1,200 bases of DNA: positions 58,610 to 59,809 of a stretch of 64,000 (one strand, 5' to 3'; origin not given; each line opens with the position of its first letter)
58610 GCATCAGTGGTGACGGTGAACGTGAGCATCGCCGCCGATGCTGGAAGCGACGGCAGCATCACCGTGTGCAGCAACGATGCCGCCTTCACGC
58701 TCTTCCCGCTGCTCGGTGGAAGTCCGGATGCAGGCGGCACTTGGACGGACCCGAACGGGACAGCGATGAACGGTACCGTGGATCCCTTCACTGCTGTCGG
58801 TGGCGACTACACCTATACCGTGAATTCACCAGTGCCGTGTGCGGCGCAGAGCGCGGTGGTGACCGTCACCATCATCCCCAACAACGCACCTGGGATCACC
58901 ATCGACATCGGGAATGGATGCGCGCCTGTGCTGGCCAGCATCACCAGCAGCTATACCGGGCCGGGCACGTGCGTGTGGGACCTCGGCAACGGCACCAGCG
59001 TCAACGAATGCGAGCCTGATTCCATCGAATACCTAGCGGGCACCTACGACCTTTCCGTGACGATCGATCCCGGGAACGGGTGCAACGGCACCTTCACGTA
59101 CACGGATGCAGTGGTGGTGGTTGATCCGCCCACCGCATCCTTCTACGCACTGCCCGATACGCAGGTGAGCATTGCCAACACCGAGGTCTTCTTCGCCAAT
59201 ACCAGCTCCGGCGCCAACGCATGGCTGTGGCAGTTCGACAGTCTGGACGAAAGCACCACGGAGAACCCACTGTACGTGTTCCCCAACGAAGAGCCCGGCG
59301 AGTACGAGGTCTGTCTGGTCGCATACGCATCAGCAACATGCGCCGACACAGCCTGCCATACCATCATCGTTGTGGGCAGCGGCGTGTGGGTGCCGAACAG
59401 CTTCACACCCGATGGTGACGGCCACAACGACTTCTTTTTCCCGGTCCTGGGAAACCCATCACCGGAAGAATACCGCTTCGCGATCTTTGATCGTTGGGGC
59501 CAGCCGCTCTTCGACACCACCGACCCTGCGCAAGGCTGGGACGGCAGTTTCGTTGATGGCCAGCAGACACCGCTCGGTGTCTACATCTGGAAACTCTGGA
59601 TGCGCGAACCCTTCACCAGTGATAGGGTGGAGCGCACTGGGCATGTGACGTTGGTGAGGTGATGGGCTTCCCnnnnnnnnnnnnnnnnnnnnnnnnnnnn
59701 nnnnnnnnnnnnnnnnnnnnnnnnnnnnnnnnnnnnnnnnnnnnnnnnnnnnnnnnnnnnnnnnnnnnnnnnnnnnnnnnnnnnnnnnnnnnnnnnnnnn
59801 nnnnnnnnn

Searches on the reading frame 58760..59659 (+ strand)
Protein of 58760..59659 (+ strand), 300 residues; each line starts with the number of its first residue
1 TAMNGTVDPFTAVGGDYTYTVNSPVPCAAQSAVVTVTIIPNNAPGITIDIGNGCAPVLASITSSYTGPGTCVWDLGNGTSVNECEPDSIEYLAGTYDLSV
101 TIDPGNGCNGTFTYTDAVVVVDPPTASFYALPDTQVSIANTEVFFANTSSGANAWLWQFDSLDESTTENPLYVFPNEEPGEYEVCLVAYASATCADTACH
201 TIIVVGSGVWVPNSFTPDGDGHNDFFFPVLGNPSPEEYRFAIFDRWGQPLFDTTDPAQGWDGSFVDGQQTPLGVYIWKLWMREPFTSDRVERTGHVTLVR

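Call 57: find_homologous_proteins(query=window:58760-59659:+, max_evalue=1e-10)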
Query window:58760-59659:+ (300 aa): 15 proteins with E <= 1e-10 among 946 candidates.
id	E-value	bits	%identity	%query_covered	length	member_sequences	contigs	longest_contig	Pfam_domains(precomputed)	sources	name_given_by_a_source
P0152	3.0e-80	288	55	81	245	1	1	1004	PF13585.13,PF18911.7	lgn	-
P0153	4.4e-62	228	72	39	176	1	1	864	PF13585.13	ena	-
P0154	2.9e-49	186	39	94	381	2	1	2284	PF00801.27,PF13585.13,PF02368.25,PF18911.7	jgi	jgi:gliding motility-associated-like protein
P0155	3.2e-43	166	37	94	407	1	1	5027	PF00801.27,PF13585.13,PF25354.2,PF02368.25,PF26918.1,PF18911.7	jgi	jgi:gliding motility-associated-like protein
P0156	5.7e-39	152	35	96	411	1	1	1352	PF00801.27,PF13585.13,PF18911.7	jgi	-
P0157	4.6e-35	139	32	99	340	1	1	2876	PF00801.27,PF13585.13,PF18911.7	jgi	-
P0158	3.5e-29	120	33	89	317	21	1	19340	PF13585.13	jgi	jgi:gliding motility-associated-like protein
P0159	3.0e-26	111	31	94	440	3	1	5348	PF13585.13,PF19081.7,PF18911.7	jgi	jgi:gliding motility-associated-like protein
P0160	3.5e-18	84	39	59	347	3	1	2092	PF00801.27,PF13585.13,PF18911.7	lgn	-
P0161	8.1e-16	76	33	76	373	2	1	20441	PF00801.27,PF13585.13,PF19081.7,PF18911.7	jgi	jgi:gliding motility-associated-like protein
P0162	3.3e-14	71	30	69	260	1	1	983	PF00801.27,PF13585.13,PF18911.7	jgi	jgi:gliding motility-associated-like protein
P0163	2.8e-13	68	44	31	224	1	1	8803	PF13585.13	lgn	-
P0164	2.0e-12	65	39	41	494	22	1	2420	PF13573.13,PF13585.13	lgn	-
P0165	4.1e-12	64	40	30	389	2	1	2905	PF13585.13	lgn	-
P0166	4.4e-11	61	31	72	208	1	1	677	PF13585.13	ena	-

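Call 58: find_encoding_contigs(protein=P0155, flank=6000, max_places=2)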
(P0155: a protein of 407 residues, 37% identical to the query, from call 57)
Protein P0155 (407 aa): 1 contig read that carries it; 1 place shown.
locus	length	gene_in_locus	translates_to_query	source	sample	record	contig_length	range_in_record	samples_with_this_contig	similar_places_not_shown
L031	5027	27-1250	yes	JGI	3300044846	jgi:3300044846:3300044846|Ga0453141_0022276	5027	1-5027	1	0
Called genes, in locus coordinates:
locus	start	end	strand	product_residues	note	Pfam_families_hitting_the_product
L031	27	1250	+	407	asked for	PF02368:Big_2, PF25354:Ig_NUP210_16th (faint), PF26918:Ig_Eae (faint), PF00801:PKD (faint), PF02368:Big_2, PF18911:PKD_4 (faint), PF13585:CHU_C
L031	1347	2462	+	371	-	PF05496:RuvB_N (faint), PF13177:DNA_pol3_delta2, PF13401:AAA_22 (weak), PF00004:AAA, PF22608:DNAX_ATPase_lid, PF12169:DNA_pol3_gamma3 (weak)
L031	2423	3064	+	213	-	PF28557:DUF8439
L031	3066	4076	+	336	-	PF00501:AMP-binding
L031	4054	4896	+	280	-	PF00226:DnaJ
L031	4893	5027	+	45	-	?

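Call 59: find_encoding_contigs(protein=P0158, flank=6000, max_places=2)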
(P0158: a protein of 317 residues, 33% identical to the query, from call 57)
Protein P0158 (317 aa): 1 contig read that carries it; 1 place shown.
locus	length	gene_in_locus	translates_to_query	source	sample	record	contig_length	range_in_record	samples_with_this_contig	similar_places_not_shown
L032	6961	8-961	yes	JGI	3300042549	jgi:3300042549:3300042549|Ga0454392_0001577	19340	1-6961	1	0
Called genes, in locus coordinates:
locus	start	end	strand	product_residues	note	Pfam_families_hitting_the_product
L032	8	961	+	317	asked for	PF13585:CHU_C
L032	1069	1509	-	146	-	PF11026:DUF2721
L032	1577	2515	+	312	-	PF01882:DUF58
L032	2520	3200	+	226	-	PF02146:SIR2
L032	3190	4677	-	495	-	PF00289:Biotin_carb_N, PF01071:GARS_A (weak), PF02222:ATP-grasp (weak), PF02786:CPSase_L_D2, PF07478:Dala_Dala_lig_C, PF02785:Biotin_carb_C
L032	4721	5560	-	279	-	-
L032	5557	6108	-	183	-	PF07638:Sigma70_ECF (weak), PF04542:Sigma70_r2, PF08281:Sigma70_r4_2, PF04545:Sigma70_r4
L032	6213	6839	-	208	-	PF00293:NUDIX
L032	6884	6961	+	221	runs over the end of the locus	PF03588:Leu_Phe_trans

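Call 60: find_encoding_contigs(protein=P0161, flank=6000, max_places=2)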
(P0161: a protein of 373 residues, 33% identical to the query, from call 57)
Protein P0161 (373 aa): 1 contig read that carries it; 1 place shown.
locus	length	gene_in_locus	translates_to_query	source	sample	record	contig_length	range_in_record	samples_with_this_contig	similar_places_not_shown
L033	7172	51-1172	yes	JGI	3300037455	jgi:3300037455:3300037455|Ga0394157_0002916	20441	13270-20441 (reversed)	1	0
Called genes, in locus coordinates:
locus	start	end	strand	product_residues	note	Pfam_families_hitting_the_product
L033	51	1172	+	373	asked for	PF19081:Ig_7 (faint), PF00801:PKD (weak), PF18911:PKD_4, PF13585:CHU_C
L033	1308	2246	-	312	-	PF07859:Abhydrolase_3 (faint), PF00135:COesterase (weak), PF20434:BD-FAE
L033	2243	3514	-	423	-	PF04932:Wzy_C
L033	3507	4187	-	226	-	PF01746:tRNA_m1G_MT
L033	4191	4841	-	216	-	PF01596:Methyltransf_3, PF01135:PCMT (weak), PF13578:Methyltransf_24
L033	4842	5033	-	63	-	PF02609:Exonuc_VII_S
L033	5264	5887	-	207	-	-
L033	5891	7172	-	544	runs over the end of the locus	PF02463:SMC_N, PF13476:AAA_23 (faint)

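Call 61: find_encoding_contigs(protein=P0163, flank=6000, max_places=2)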
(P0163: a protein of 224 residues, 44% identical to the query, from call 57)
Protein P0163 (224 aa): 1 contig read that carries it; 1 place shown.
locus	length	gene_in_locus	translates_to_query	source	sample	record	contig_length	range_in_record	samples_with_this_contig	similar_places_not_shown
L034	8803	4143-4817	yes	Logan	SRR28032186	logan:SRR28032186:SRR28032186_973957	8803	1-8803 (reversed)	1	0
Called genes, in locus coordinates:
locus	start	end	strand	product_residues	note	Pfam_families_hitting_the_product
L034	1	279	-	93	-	?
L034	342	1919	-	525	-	PF12704:MacB_PCD, PF02687:FtsX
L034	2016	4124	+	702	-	-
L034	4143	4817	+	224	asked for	PF13585:CHU_C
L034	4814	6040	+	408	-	PF07075:NamZ_N, PF20732:NamZ_C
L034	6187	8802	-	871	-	?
